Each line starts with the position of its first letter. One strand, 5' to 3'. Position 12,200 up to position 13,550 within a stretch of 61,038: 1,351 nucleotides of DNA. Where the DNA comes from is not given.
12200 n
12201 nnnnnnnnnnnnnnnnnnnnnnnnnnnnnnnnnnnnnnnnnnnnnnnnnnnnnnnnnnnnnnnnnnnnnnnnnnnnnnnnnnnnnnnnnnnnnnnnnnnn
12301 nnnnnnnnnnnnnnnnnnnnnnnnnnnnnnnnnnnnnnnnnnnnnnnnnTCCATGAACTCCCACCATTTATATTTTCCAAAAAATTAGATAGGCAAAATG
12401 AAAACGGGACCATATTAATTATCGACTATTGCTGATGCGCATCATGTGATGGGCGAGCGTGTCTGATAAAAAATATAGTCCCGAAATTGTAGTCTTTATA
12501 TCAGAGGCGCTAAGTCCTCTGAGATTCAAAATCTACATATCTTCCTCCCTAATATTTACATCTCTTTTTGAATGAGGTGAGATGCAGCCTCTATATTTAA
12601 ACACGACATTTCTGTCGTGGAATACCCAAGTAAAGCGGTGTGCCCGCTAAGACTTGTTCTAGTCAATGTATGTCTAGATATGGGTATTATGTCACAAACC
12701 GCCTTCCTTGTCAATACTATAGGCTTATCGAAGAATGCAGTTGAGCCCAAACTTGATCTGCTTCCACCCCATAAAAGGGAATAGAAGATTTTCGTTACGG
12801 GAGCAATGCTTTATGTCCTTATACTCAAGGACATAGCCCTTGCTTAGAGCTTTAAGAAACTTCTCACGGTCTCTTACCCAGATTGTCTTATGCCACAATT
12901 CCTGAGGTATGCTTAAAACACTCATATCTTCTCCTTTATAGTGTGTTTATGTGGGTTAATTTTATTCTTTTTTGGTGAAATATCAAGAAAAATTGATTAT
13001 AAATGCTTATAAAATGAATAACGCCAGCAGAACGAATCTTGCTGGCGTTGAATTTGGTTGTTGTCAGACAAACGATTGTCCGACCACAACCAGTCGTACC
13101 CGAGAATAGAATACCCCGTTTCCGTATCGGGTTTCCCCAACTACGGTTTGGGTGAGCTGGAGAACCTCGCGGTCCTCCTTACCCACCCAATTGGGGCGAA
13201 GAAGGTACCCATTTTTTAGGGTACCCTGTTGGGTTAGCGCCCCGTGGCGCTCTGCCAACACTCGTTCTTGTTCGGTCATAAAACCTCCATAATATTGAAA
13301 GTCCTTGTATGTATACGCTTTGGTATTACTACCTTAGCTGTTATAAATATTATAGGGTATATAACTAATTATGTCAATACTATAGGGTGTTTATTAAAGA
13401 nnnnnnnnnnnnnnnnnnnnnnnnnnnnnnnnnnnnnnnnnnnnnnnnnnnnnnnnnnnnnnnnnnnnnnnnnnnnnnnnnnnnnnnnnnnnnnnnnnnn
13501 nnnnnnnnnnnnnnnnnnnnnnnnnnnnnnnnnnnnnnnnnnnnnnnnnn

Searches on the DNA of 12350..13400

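Call 71: search_rna_families(source=window, start=12350, end=13400, threshold=evalue, max_evalue=1)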
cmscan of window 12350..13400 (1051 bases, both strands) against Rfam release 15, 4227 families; matches with E-value up to 1: 1.
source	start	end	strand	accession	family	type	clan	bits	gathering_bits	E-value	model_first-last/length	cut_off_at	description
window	12495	12521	-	RF01785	blv_FSE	Cis-reg; frameshift_element;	-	22.2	34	0.12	1-27/27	no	ribosomal frameshift site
